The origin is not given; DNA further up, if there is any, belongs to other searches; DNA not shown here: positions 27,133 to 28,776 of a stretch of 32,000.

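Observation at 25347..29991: A Schlafen-like AlbA_2/HATPase_c_4/wHTH gene is wedged inside the gatD-gatE unit with 12-nt and 4-nt spacers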

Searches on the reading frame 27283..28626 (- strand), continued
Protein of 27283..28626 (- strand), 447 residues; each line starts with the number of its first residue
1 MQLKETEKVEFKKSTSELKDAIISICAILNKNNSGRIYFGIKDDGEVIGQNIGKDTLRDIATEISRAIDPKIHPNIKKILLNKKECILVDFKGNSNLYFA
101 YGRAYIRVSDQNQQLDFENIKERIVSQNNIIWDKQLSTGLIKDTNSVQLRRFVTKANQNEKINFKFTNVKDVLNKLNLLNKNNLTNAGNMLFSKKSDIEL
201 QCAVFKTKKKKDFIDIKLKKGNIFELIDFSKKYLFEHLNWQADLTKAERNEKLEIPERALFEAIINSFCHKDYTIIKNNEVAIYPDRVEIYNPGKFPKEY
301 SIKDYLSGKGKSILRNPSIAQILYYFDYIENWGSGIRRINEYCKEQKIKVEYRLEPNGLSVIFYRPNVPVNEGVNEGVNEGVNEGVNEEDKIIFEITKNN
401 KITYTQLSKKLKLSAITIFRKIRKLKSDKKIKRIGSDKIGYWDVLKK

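Call 24: search_solved_structures(query=window:27283-28626:-, max_evalue=1, show_alignments=3)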
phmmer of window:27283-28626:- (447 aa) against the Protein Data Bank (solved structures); distinct sequences matched with E-value up to 1: 4.
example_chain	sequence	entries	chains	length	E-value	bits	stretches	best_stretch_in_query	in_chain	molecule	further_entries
3lmm_A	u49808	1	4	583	0.004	19.3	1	25-339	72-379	Uncharacterized protein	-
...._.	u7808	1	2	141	0.27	13.3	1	386-429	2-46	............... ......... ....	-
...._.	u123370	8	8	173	0.34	12.9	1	9-83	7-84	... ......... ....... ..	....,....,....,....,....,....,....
1m7s_A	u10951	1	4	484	0.98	11.4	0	351-408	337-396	Catalase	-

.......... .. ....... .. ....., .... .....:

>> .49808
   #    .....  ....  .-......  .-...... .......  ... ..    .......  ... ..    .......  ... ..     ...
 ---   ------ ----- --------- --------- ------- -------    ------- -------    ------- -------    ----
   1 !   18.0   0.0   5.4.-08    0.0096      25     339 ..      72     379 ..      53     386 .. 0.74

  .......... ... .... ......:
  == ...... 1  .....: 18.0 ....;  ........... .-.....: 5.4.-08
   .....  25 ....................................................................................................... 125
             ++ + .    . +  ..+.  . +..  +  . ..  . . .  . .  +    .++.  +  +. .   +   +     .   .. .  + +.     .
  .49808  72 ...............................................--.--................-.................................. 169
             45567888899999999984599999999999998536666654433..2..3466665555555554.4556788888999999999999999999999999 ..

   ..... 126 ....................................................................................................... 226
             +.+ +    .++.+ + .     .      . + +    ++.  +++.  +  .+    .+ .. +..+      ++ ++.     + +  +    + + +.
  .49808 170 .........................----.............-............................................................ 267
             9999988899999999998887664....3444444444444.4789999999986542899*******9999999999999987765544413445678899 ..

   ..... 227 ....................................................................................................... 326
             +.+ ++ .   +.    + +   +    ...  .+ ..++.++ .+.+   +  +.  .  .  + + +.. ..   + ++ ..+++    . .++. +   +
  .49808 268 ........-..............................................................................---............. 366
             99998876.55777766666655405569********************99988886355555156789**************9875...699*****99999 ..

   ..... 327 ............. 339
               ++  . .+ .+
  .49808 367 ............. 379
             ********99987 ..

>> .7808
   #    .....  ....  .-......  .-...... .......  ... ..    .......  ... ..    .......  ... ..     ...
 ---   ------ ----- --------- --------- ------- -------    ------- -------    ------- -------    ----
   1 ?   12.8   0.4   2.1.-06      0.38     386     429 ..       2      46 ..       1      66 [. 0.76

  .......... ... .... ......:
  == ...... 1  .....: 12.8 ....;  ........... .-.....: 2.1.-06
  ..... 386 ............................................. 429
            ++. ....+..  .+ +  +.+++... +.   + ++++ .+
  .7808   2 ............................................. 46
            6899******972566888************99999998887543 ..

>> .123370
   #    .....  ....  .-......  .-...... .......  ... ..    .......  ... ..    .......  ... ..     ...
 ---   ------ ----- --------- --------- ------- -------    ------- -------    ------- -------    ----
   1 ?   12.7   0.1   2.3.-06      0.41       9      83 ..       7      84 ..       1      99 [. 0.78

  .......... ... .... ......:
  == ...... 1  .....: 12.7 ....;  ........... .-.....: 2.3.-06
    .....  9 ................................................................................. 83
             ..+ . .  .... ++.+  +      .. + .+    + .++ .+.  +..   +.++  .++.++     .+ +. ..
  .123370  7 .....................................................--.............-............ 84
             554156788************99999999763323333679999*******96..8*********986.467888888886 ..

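Call 28: find_encoding_contigs(protein=P0007, flank=6000, max_places=3)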
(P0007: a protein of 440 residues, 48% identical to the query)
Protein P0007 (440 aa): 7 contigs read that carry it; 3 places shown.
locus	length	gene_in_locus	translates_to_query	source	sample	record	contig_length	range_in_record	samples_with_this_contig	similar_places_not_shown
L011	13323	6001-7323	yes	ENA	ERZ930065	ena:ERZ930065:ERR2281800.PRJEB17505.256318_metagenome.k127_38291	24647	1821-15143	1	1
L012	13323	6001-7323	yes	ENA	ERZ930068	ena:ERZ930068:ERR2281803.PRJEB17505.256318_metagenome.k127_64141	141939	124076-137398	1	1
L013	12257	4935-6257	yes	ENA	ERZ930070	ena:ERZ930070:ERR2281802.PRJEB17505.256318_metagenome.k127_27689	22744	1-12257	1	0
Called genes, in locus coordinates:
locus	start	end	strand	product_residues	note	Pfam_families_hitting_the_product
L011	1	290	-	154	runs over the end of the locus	-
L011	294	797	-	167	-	-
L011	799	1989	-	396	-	-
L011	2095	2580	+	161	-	-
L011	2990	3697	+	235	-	PF02661:Fic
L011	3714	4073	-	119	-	-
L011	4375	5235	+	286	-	PF02498:Bro-N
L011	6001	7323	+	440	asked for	PF04326:SLFN_AlbA_2, PF13749:HATPase_c_4, PF08279:HTH_11 (faint), PF13412:HTH_24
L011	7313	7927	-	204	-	PF01810:LysE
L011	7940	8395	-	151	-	PF13404:HTH_AsnC-type, PF13412:HTH_24, PF01037:AsnC_trans_reg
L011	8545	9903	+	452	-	-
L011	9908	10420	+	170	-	PF01327:Pep_deformylase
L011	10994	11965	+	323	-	PF02661:Fic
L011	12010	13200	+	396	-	PF07690:MFS_1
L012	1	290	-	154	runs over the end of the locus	-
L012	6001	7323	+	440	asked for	PF04326:SLFN_AlbA_2, PF13749:HATPase_c_4, PF08279:HTH_11 (faint), PF13412:HTH_24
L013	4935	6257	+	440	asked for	PF04326:SLFN_AlbA_2, PF13749:HATPase_c_4, PF08279:HTH_11 (faint), PF13412:HTH_24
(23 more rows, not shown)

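Call 29: find_encoding_contigs(protein=P0005, flank=6000, max_places=3)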
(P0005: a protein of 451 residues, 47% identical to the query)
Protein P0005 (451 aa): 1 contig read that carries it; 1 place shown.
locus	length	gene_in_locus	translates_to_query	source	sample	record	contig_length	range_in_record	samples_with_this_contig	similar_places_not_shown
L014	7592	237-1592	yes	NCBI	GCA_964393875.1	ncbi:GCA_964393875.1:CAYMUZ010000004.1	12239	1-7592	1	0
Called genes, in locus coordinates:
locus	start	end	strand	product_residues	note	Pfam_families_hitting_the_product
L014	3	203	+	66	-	?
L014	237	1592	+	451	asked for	PF04326:SLFN_AlbA_2, PF13749:HATPase_c_4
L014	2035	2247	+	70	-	PF04255:DUF433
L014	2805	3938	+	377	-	PF13173:AAA_14, PF13635:DUF4143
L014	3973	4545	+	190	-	-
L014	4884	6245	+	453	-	PF02878:PGM_PMM_I, PF02879:PGM_PMM_II, PF02880:PGM_PMM_III, PF00408:PGM_PMM_IV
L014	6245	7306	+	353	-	PF00483:NTP_transferase, PF01128:IspD (faint), PF12804:NTP_transf_3 (weak), PF22640:ManC_GMP_beta-helix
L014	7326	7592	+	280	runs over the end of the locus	PF02673:BacA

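Call 39: predict_structure(alignment_id=A1)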
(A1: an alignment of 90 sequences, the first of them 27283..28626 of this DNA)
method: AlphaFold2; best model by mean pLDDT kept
length: 447 residues; sequences in the alignment: 90
mean_pLDDT: 88.8   pTM: 0.63
mean pLDDT of the five models: 88.8, 88.4, 88.2, 87.2, 86.5
residues with pLDDT >= 90: 313; 70-90: 100; 50-70: 15; < 50: 19
segments of 3 or more residues with pLDDT < 50: 369-386
pLDDT, mean of each block of 10 residues (from residue 1): 85 94 97 96 92 92 96 96 95 92 92 89 65 91 97 97 96 97 96 96 94 94 98 95 79 93 94 90 97 86 85 84 91 84 95 93 78 32 54 91 89 90 91 85 80
secondary structure, 60 per line:
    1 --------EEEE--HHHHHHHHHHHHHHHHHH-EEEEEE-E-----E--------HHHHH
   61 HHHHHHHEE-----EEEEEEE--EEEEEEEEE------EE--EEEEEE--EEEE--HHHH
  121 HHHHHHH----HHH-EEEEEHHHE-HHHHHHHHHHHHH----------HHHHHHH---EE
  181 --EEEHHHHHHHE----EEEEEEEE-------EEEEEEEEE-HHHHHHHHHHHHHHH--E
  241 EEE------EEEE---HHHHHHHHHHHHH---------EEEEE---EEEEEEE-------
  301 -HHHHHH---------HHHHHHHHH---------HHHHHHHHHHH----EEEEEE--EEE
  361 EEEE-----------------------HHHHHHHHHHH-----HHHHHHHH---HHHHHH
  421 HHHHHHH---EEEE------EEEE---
elements in order: E9-12 H15-32 E34-39 H56-67 E75-81 E84-92 E103-108 E111-114 H117-127 E136-140 H146-158 H169-175 E183-185 H186-192 E198-205 E213-221 H223-237 E240-243 E250-253 H257-269 E279-283 E287-293 H302-307 H317-325 H335-345 E350-355 E358-364 H388-398 H404-411 H415-427 E431-434 E441-444

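Call 43: fold_search(model_id=the predicted structure, library=pdb)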
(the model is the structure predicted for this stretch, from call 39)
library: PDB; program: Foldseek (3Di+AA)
matches with E <= 10: 1271; with E <= 0.001: 23
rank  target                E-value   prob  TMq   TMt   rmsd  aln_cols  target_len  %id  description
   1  3lmm_B                2.7e-21  1.00  0.52  0.43  15.3       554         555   14  Crystal Structure of the DIP2311 protein from Corynebacterium diphtheriae, Northeast Structural Genomics Consortium Ta (released 2010-02-16)
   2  3lmm_A                3.2e-21  1.00  0.45  0.41  16.5       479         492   16  Crystal Structure of the DIP2311 protein from Corynebacterium diphtheriae, Northeast Structural Genomics Consortium Ta (released 2010-02-16)
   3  3lmm_D                3.8e-20  1.00  0.52  0.43  15.3       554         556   14  Crystal Structure of the DIP2311 protein from Corynebacterium diphtheriae, Northeast Structural Genomics Consortium Ta (released 2010-02-16)
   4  3lmm_C                1.0e-19  1.00  0.43  0.41  16.6       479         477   16  Crystal Structure of the DIP2311 protein from Corynebacterium diphtheriae, Northeast Structural Genomics Consortium Ta (released 2010-02-16)
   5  7lre_A                1.4e-05  1.00  0.19  0.17  16.6       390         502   11  Cryo-EM of the SLFN12-PDE3A complex: SLFN12 body refinement (released 2021-06-09)
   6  7lrd_A                1.4e-05  1.00  0.19  0.17  16.6       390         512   11  Cryo-EM of the SLFN12-PDE3A complex: Consensus subset model (released 2021-06-09)
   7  7zel_A                2.4e-05  1.00  0.20  0.11  16.6       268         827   14  Human SLFN11 dimer apoenzyme (released 2022-09-28)
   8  7q3z_A                7.0e-05  1.00  0.20  0.27   8.8       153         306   15  DNA/RNA binding protein (released 2022-01-26)
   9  7eg0_B                1.2e-04  1.00  0.18  0.15  19.0       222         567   15  Cryo-EM structure of anagrelide-induced PDE3A-SLFN12 complex (released 2021-09-29)
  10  5yd0_C                1.3e-04  1.00  0.19  0.26   9.4       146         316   16  Crystal structure of Schlafen 13 (SLFN13) N'-domain (released 2018-03-28)
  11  7zep_A                1.4e-04  1.00  0.19  0.11  16.2       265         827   14  Human SLFN11 E209A dimer (released 2022-09-28)
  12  5yd0_A                1.4e-04  1.00  0.20  0.27   9.0       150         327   14  Crystal structure of Schlafen 13 (SLFN13) N'-domain (released 2018-03-28)
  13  2kyy_MODEL_1_A        1.7e-04  1.00  0.20  0.51   8.3       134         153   19  Solution NMR Structure of the N-terminal Domain of Putative ATP-dependent DNA Helicase RecG-related Protein fr (released 2010-08-11)
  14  5yd0_D                2.5e-04  1.00  0.21  0.27   8.9       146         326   13  Crystal structure of Schlafen 13 (SLFN13) N'-domain (released 2018-03-28)
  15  5yd0_B                3.5e-04  1.00  0.20  0.26   9.3       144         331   14  Crystal structure of Schlafen 13 (SLFN13) N'-domain (released 2018-03-28)
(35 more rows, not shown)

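Call 58: find_encoding_contigs(protein=P0006, flank=6000, max_places=2)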
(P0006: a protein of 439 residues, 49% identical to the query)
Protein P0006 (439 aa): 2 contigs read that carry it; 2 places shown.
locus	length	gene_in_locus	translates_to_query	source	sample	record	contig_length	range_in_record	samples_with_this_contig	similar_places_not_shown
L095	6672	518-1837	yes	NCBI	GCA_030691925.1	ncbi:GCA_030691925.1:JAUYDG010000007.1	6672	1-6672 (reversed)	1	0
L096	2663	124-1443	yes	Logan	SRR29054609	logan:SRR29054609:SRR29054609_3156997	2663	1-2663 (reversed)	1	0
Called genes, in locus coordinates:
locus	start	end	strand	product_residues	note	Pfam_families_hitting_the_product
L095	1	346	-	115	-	?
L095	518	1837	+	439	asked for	PF04326:SLFN_AlbA_2, PF13749:HATPase_c_4, PF08220:HTH_DeoR (weak)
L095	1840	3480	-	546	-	PF00749:tRNA-synt_1c, PF03950:tRNA-synt_1c_C, PF20974:tRNA-synt_1c_C2 (weak)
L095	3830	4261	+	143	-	PF00583:Acetyltransf_1, PF13673:Acetyltransf_10, PF13508:Acetyltransf_7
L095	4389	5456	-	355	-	-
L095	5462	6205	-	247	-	-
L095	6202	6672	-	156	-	?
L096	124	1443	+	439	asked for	PF04326:SLFN_AlbA_2, PF13749:HATPase_c_4, PF08220:HTH_DeoR (weak)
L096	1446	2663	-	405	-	?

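Call 59: find_encoding_contigs(protein=P0020, flank=6000, max_places=2)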
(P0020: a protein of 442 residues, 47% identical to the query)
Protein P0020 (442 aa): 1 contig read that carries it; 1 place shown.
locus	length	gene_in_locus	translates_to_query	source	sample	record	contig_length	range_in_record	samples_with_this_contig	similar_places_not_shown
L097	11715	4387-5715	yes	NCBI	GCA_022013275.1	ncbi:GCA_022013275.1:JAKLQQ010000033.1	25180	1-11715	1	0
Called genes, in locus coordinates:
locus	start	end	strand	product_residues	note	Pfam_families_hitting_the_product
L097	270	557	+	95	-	-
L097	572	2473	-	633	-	PF17214:KH_TffA, PF07650:KH_2 (weak), PF23023:Anti-Pycsar_Apyc1 (weak), PF00753:Lactamase_B, PF16661:Lactamase_B_6, PF12706:Lactamase_B_2, PF10996:Beta-Casp, PF07521:RMMBL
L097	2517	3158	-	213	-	PF00227:Proteasome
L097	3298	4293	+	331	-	PF18093:Trm5_N, PF25133:TYW2_N_2, PF02475:TRM5-TYW2_MTfase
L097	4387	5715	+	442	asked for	PF04326:SLFN_AlbA_2, PF13749:HATPase_c_4, PF08279:HTH_11 (weak), PF13412:HTH_24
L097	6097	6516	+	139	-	-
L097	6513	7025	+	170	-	-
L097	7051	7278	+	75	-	-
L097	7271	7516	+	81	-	-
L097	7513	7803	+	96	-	-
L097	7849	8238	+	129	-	-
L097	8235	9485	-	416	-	PF00919:UPF0004, PF04055:Radical_SAM, PF01938:TRAM (weak)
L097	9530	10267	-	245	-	PF01026:TatD_DNase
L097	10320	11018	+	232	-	PF00588:SpoU_methylase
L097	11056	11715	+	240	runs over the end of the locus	PF01261:AP_endonuc_2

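Call 61: find_encoding_contigs(protein=P0013, flank=5000, max_places=2)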
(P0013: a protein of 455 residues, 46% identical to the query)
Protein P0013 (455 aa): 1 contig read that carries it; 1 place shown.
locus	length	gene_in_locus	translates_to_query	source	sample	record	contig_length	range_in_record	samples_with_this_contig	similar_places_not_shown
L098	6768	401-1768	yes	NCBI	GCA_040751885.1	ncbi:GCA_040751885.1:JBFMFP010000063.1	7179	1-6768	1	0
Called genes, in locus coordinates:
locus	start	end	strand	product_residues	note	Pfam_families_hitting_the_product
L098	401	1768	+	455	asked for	PF04326:SLFN_AlbA_2, PF13749:HATPase_c_4, PF02002:TFIIE_alpha (weak), PF01978:TrmB (faint), PF13412:HTH_24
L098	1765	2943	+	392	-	-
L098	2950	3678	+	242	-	PF03682:UPF0158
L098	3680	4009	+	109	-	PF11535:Calci_bind_CcbP (weak)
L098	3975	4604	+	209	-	-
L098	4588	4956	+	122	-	-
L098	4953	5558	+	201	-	-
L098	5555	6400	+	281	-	PF04343:DUF488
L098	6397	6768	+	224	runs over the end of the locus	-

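Call 62: find_encoding_contigs(protein=P0010, flank=5000, max_places=2)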
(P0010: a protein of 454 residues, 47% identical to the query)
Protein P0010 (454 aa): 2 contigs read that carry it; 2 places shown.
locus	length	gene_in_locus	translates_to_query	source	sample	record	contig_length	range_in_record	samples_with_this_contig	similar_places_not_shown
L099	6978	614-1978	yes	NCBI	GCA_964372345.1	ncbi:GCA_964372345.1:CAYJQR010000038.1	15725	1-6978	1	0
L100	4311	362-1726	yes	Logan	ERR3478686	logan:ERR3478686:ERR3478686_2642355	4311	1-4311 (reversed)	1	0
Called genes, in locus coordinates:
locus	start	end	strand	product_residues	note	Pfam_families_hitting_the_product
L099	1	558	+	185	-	?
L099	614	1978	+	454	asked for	PF04326:SLFN_AlbA_2, PF13749:HATPase_c_4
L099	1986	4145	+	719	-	PF13439:Glyco_transf_4, PF13477:Glyco_trans_4_2 (faint), PF13579:Glyco_trans_4_4, PF20706:GT4-conflict, PF00534:Glycos_transf_1, PF13692:Glyco_trans_1_4, PF01075:Glyco_transf_9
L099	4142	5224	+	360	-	PF01075:Glyco_transf_9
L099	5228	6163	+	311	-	PF01075:Glyco_transf_9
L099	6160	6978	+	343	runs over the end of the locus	PF01075:Glyco_transf_9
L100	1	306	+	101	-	?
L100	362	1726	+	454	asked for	PF04326:SLFN_AlbA_2, PF13749:HATPase_c_4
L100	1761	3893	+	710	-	PF13439:Glyco_transf_4, PF13477:Glyco_trans_4_2 (faint), PF13579:Glyco_trans_4_4, PF20706:GT4-conflict, PF00534:Glycos_transf_1, PF13692:Glyco_trans_1_4, PF01075:Glyco_transf_9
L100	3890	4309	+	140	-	?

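Call 63: find_encoding_contigs(protein=P0021, flank=5000, max_places=2)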
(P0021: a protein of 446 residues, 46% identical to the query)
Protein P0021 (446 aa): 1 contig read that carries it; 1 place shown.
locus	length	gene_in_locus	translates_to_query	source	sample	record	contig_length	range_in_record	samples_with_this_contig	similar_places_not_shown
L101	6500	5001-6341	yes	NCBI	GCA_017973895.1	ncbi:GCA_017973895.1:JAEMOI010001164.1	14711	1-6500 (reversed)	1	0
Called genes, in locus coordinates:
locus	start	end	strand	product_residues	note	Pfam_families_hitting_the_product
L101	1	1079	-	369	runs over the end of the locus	PF00005:ABC_tran, PF13304:AAA_21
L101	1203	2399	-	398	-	PF01368:DHH (weak)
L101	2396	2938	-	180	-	PF01928:CYTH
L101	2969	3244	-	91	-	PF01866:Diphthamide_syn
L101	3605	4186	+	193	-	-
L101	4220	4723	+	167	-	-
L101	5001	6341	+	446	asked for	PF04326:SLFN_AlbA_2, PF02082:Rrf2 (faint), PF13749:HATPase_c_4, PF08279:HTH_11 (weak), PF13412:HTH_24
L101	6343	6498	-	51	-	?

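Call 65: find_related_loci(query=A1, collection=viral_contigs, flank=5000)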
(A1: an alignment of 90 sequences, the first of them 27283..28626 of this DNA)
Query A1 (447 aa) in viral_contigs; peptide patterns used: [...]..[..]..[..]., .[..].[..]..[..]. (x = any residue, [..] = any of these).
66 stretches matched a pattern, but none encodes a relative of the query by tblastn (E <= 1e-3).

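Call 67: search_dna_similar(query=window:27283-28626:-, collection=plasmids, mode=protein, max_rows=12)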
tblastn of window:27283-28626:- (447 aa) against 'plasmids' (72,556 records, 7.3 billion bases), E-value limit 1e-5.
Records with a match: 47; places in all: 50; records where one place covers at least 80% of the query: 7.
Best place of each record, by identity: <60% 47.
By first word of the organism name: Legionella 13; Hymenobacter 6; Vibrio 3; Mycoplasmopsis 2; Phocaeicola 2; Candidatus 2; Rhodothermus 2; Aliarcobacter 1; Arcobacter 1; Runella 1; and 14 more.
By predicted mobility (MOB-suite, as given by PLSDB): non-mobilizable 28; conjugative 17; mobilizable 2.
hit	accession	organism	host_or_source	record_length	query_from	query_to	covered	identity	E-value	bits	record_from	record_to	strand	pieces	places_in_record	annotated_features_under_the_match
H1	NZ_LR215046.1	Mycoplasmopsis arginini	Mouse,brain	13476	4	445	99%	35.4%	1e-61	224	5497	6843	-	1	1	RNA-binding domain-containing protein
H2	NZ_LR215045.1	Mycoplasmopsis arginini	Mouse,brain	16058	4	352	74%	38.1%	2e-51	229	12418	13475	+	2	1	ATP-binding protein (x2)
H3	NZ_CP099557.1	Aliarcobacter cryaerophilus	Chicken meat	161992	26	446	94%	28.1%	7e-17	91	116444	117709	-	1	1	ATP-binding protein | HsdR family type I site-specific deoxyribonuclease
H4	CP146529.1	Arcobacter sp. AZ-2023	-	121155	26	446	94%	27.4%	1e-17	93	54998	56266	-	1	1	RNA-binding domain-containing protein | type I restriction endonuclease subunit R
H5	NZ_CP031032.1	Runella sp. SP2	whole organism,freshwater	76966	33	447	93%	25.3%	2e-13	81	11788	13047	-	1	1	ATP-binding protein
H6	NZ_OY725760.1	Parabacteroides distasonis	-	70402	3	447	100%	22.1%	6e-15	85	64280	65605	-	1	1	RNA-binding domain-containing protein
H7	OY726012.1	Phocaeicola massiliensis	-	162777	7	364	80%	26.3%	5e-18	95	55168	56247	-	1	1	none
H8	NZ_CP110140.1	Hymenobacter sp. YIM 151500-1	whole organism,soil sample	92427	1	344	77%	25.8%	6e-22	106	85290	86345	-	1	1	RNA-binding domain-containing protein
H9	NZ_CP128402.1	Candidatus Chlorohelix allophototropha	Single colony of Candidatus Chlorohelix ...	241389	5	337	74%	26.0%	5e-13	79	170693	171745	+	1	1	ATP-binding protein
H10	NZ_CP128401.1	Candidatus Chlorohelix allophototropha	Single colony of Candidatus Chlorohelix ...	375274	5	365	81%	23.8%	2e-16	90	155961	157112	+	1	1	ATP-binding protein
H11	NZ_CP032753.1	Lactiplantibacillus argentoratensis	whole organism,fermented cassava roots ...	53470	25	355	74%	24.9%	6e-12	76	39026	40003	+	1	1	none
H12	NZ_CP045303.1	Azotobacter salinestris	cell culture,soil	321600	40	355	71%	25.2%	1e-14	84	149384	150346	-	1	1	helix-turn-helix domain-containing protein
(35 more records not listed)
